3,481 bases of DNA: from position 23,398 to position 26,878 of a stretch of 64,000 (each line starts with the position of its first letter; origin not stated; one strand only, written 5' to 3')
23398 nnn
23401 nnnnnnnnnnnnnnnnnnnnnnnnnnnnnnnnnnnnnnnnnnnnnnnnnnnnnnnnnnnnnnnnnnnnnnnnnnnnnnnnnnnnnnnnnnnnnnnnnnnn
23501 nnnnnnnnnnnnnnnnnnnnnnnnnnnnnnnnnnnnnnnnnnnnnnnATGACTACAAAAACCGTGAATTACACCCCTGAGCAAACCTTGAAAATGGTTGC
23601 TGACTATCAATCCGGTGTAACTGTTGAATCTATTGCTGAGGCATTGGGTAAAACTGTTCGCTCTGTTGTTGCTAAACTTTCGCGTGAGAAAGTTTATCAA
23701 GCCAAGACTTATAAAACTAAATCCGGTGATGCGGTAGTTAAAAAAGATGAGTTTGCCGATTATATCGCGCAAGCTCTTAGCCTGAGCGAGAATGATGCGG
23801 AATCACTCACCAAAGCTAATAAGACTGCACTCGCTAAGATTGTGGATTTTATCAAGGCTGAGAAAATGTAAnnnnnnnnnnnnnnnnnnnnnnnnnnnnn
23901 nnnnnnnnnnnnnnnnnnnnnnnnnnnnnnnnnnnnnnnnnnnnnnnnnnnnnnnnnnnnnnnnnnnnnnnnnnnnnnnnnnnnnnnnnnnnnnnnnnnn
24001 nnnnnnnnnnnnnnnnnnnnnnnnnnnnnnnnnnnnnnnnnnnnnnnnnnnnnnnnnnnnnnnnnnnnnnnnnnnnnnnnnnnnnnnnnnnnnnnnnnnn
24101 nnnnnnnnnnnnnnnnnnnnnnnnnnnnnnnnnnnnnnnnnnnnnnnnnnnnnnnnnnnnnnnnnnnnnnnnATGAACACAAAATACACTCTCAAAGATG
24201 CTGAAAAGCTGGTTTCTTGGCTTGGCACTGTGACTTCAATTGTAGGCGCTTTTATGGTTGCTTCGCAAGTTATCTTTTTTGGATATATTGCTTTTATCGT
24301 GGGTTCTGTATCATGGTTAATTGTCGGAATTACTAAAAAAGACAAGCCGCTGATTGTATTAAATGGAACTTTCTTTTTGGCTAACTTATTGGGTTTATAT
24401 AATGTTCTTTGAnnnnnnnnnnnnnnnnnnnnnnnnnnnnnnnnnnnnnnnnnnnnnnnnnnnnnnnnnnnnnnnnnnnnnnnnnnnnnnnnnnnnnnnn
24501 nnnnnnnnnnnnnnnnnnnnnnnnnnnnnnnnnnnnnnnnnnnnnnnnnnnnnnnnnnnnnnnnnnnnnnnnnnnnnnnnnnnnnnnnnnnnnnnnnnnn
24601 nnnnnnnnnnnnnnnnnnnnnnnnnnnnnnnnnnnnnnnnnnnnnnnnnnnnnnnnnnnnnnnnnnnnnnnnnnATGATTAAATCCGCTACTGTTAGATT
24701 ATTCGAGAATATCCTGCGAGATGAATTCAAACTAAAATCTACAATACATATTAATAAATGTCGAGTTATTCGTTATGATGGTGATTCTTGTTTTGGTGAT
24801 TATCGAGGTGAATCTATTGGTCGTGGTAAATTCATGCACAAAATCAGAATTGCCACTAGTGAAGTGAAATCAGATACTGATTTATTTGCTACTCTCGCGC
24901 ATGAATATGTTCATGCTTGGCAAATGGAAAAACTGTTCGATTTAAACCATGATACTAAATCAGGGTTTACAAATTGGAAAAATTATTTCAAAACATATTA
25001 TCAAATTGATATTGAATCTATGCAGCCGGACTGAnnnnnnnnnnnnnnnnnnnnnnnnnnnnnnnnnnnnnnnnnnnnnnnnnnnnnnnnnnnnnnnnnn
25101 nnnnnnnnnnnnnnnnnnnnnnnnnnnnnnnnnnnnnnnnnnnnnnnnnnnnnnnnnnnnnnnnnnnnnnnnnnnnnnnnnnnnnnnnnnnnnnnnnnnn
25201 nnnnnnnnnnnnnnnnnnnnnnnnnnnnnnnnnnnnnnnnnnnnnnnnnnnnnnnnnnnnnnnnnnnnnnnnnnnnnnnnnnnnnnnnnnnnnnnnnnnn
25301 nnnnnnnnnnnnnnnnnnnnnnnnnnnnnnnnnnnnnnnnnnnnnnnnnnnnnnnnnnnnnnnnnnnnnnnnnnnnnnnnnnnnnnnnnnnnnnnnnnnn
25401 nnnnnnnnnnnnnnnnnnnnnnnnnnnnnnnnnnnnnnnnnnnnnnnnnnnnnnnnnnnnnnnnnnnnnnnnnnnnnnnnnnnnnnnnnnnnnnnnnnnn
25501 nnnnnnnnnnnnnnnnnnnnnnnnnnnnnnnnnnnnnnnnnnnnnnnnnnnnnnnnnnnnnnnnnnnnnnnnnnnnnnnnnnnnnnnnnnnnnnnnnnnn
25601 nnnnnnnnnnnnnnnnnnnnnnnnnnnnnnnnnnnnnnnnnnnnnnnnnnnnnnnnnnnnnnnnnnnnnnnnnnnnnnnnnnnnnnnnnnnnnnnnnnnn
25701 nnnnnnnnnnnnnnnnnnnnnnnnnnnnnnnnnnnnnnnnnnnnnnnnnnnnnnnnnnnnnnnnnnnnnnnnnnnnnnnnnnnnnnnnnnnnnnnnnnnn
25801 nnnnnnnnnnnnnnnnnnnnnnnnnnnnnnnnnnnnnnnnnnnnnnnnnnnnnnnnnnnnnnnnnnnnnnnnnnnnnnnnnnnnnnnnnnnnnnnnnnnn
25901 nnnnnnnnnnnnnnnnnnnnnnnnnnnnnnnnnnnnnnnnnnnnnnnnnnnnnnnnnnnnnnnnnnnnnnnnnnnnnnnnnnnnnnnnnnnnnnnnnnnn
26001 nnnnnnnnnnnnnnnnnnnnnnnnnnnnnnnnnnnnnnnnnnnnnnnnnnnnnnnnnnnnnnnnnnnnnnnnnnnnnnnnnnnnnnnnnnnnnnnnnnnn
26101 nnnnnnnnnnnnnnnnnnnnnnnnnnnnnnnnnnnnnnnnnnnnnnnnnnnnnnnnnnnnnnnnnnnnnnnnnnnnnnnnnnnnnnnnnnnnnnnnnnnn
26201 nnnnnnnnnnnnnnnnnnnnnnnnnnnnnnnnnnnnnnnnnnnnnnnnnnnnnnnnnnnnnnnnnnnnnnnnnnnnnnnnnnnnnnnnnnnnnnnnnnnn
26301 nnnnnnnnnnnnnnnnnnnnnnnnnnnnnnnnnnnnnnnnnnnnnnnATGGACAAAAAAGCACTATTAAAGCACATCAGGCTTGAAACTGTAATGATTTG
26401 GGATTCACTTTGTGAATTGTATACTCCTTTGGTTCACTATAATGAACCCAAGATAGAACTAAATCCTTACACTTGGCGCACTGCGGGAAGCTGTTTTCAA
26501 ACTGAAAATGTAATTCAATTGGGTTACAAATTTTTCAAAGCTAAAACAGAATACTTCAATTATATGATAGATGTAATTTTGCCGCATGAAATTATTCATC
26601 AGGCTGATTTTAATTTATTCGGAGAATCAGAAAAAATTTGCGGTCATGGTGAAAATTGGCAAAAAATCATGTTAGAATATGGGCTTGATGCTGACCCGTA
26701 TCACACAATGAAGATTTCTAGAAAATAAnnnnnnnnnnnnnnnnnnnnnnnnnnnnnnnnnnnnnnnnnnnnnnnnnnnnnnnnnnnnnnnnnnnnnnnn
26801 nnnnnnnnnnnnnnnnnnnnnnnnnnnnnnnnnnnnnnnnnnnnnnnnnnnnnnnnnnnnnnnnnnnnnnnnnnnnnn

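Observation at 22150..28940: Reiterated early-promoter cassette of about 100 bp (hairpin, then a 21-25 bp perfect TATAAT-containing palindrome, then a conserved box, then TGnTATAAT, then an ATG 6-8 nt later), at least 8 copies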

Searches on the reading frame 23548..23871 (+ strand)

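Call 8: search_protein_families(library=pfam, proteins=[window:23548-23871:+], max_evalue=0.01)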
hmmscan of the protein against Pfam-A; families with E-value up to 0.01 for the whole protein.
window:23548-23871:+ (107 aa): 1 family
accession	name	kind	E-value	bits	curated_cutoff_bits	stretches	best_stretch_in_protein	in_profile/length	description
PF08281.18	Sigma70_r4_2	-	0.0052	16.8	25.7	0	19-46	22-49/54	Sigma-70, region 4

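Call 9: search_protein_families(library=phrogs, proteins=[window:23548-23871:+], max_evalue=0.001)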
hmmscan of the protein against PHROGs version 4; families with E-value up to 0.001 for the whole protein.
window:23548-23871:+ (107 aa): 2 families
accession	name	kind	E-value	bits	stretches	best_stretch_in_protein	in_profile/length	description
phrog_323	-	transcription regulation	1.3e-06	29.2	1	6-81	147-234/319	transcriptional regulator, D5-like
phrog_1725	-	DNA, RNA and nucleotide metabolism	1.6e-05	26.4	1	25-105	38-126/129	DNA binding protein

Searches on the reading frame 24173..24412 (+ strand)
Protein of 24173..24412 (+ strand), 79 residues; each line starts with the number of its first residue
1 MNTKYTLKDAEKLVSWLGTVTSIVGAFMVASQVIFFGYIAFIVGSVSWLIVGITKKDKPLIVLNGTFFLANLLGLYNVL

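Call 8: search_protein_families(library=pfam, proteins=[window:24173-24412:+], max_evalue=0.01)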
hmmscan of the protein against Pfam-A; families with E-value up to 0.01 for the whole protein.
window:24173-24412:+ (79 aa): 2 families
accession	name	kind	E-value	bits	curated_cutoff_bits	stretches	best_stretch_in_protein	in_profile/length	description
PF20189.3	DUF6552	-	1.4e-08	35.4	27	1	12-77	12-77/78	Family of unknown function (DUF6552)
PF03083.21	MtN3_slv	-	0.0014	19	23.7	1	36-71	37-72/87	Sugar efflux transporter for intercellular exchange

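Call 9: search_protein_families(library=phrogs, proteins=[window:24173-24412:+], max_evalue=0.001)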
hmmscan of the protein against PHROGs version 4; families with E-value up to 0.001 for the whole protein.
window:24173-24412:+ (79 aa): 0 families

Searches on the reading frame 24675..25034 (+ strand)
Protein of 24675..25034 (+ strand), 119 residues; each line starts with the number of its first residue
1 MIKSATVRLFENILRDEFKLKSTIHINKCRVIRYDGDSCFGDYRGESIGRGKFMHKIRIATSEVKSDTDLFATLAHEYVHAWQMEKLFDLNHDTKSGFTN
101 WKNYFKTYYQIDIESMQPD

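Call 8: search_protein_families(library=pfam, proteins=[window:24675-25034:+], max_evalue=0.01)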
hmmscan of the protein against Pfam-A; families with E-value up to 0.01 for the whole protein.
window:24675-25034:+ (119 aa): 2 families
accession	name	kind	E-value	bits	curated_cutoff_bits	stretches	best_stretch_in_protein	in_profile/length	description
PF10263.15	SprT-like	-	0.0012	19.2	25.6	1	38-84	31-75/108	SprT-like family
PF20573.4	DUF6782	-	0.0059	16.3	27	1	59-94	79-114/241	Putative metallopeptidase family (DUF6782)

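Call 9: search_protein_families(library=phrogs, proteins=[window:24675-25034:+], max_evalue=0.001)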
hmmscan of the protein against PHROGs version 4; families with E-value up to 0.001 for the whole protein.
window:24675-25034:+ (119 aa): 0 families

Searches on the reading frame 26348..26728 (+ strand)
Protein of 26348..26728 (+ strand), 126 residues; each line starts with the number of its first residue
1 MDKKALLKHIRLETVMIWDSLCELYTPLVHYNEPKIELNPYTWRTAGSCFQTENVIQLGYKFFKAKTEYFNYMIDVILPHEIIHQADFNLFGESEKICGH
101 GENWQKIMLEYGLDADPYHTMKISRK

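Call 8: search_protein_families(library=pfam, proteins=[window:26348-26728:+], max_evalue=0.01)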
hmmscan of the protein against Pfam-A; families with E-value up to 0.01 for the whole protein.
window:26348-26728:+ (126 aa): 1 family
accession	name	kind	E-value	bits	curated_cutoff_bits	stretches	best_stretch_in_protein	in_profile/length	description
PF10263.15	SprT-like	-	1.8e-08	34.6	25.6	1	39-111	26-95/108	SprT-like family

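Call 9: search_protein_families(library=phrogs, proteins=[window:26348-26728:+], max_evalue=0.001)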
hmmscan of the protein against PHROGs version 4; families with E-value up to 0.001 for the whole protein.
window:26348-26728:+ (126 aa): 4 families
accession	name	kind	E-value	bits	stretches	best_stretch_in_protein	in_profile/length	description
phrog_6445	-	unknown function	8e-07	30.1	1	35-115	27-97/180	-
phrog_3768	-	unknown function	1.1e-05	26.4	1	43-121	48-116/216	-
phrog_10756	-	unknown function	0.00023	21.9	1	51-124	58-127/262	-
phrog_6361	-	unknown function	0.00063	20.5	1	67-120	76-124/203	-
